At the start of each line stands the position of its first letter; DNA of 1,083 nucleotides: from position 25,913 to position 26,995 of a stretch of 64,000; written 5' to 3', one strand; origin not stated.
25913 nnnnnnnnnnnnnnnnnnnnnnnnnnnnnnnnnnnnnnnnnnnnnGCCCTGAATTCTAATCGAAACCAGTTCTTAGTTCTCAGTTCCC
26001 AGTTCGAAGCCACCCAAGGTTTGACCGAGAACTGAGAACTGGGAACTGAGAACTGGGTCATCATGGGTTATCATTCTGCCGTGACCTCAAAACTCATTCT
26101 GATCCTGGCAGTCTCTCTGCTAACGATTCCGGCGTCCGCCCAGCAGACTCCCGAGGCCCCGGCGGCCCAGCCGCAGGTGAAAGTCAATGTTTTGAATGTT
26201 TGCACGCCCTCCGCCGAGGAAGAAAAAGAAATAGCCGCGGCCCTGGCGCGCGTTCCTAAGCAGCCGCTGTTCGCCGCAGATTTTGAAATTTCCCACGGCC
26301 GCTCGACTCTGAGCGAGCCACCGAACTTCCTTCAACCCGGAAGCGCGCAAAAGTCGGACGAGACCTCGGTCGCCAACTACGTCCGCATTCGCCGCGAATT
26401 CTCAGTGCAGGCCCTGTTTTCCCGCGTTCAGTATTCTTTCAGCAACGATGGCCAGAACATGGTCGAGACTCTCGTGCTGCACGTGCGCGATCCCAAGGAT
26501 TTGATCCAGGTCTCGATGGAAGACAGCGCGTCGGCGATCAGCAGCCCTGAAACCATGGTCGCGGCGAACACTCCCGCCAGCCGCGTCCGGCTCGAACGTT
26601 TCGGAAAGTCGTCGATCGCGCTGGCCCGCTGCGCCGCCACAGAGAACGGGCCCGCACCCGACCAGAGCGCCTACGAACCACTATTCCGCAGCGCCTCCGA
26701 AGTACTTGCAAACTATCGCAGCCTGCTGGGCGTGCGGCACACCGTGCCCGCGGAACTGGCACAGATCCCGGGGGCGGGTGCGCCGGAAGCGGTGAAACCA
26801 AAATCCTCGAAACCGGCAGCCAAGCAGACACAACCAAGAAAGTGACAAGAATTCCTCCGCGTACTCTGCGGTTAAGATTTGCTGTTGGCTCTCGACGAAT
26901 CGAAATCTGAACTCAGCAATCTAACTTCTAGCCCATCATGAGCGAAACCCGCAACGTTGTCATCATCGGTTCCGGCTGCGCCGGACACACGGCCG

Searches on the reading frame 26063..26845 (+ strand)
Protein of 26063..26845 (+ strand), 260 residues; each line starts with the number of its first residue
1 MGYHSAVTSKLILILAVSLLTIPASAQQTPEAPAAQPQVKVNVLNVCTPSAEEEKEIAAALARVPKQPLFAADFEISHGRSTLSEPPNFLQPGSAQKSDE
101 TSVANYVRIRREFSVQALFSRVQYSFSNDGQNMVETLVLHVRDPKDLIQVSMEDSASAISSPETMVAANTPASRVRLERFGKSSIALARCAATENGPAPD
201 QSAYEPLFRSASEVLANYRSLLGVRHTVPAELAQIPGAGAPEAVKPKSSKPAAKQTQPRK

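Call 76: find_encoding_contigs(protein=window:26063-26845:+, flank=1500, max_places=10)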
Protein window:26063-26845:+ (260 aa): 12 contigs read that carry it; 10 places shown.
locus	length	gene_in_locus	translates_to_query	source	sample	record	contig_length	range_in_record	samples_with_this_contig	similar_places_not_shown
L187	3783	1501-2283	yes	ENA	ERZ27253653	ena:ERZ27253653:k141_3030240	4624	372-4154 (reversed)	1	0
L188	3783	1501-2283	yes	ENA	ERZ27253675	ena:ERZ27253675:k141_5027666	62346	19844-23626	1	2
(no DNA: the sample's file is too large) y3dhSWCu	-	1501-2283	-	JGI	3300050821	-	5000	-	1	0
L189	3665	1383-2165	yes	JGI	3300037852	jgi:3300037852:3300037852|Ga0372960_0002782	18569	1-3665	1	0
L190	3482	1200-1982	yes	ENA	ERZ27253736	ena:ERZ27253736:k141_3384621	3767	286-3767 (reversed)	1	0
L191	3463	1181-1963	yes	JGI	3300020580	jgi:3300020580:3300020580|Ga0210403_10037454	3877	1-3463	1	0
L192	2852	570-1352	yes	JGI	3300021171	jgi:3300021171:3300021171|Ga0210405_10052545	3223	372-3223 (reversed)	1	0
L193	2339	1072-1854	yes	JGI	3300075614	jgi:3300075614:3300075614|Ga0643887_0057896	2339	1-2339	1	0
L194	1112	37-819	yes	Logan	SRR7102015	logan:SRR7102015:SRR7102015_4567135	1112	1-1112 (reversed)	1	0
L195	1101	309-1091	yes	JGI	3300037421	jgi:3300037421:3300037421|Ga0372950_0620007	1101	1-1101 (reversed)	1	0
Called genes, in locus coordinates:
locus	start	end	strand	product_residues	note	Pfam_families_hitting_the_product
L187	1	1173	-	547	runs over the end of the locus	?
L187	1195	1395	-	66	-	-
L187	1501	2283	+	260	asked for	-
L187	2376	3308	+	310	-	PF00890:FAD_binding_2 (weak), PF01134:GIDA (faint), PF01266:DAO (faint), PF01946:Thi4 (faint), PF03486:HI0933_like (faint), PF07992:Pyr_redox_2, PF13738:Pyr_redox_3, PF00070:Pyr_redox, +1 more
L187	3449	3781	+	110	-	PF03544:TonB_C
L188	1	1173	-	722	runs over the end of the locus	PF00672:HAMP, PF07228:SpoIIE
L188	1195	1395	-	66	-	-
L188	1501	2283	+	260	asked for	-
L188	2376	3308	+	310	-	PF00890:FAD_binding_2 (faint), PF01134:GIDA (faint), PF01266:DAO (faint), PF01946:Thi4 (faint), PF03486:HI0933_like (faint), PF07992:Pyr_redox_2, PF13738:Pyr_redox_3, PF00070:Pyr_redox, +1 more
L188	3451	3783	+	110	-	PF03544:TonB_C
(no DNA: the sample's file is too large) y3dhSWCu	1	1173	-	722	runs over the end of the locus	PF00672:HAMP, PF07228:SpoIIE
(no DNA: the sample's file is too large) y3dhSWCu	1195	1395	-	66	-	-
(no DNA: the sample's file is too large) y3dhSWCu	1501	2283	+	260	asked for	-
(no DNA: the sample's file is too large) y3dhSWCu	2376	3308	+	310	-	PF00890:FAD_binding_2 (faint), PF01134:GIDA (faint), PF01266:DAO (faint), PF01946:Thi4 (faint), PF03486:HI0933_like (faint), PF07992:Pyr_redox_2, PF13738:Pyr_redox_3, PF00070:Pyr_redox, +1 more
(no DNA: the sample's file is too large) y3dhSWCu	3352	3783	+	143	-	PF03544:TonB_C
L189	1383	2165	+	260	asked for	-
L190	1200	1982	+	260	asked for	-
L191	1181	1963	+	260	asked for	-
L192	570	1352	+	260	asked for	-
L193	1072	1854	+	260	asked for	-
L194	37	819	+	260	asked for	-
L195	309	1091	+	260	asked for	-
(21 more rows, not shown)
